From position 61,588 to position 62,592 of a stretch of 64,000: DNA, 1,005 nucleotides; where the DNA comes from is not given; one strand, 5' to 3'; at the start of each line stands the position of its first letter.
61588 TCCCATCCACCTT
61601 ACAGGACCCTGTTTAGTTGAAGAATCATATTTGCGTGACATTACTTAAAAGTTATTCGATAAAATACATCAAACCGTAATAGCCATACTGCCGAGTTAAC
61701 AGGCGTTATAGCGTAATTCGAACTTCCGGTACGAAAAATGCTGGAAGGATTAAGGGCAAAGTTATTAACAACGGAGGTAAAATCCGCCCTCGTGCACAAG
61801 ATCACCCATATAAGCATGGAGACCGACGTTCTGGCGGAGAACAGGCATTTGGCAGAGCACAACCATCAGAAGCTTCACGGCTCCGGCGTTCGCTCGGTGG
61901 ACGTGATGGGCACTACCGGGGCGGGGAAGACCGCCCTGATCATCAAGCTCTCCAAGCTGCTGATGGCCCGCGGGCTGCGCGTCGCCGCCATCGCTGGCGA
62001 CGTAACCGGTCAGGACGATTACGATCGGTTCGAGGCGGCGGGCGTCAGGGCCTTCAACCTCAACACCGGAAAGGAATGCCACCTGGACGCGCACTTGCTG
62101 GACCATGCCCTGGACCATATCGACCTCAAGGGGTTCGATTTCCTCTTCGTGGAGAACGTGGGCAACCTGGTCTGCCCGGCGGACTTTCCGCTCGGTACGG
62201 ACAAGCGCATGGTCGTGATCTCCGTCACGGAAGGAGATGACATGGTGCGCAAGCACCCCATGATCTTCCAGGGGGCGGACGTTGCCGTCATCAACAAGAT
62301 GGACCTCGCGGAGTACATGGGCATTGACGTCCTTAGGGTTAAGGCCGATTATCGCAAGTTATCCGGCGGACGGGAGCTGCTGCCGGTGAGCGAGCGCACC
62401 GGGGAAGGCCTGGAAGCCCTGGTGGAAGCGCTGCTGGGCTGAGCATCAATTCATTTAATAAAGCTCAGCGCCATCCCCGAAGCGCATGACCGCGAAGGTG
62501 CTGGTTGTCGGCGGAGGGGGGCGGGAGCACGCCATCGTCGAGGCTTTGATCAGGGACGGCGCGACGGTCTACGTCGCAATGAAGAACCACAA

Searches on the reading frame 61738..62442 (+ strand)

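Call 95: search_protein_families(library=pfam, proteins=[window:61738-62442:+], max_evalue=0.001)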
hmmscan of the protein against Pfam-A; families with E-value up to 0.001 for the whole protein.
window:61738-62442:+ (234 aa): 4 families
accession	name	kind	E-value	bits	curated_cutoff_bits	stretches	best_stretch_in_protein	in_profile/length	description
PF02492.25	cobW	-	1.4e-17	64.3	20.7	1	56-213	5-177/180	CobW/HypB/UreG, nucleotide-binding domain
PF03308.22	MeaB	-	3.4e-09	36.6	23.1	1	52-190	34-183/273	Methylmalonyl Co-A mutase-associated GTPase MeaB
PF03205.20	MobB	-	1.8e-05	25.1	26.6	1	55-118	3-72/133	Molybdopterin guanine dinucleotide synthesis protein B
PF00448.28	SRP54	-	3.4e-05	24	22.7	1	56-143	6-94/196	SRP54-type protein, GTPase domain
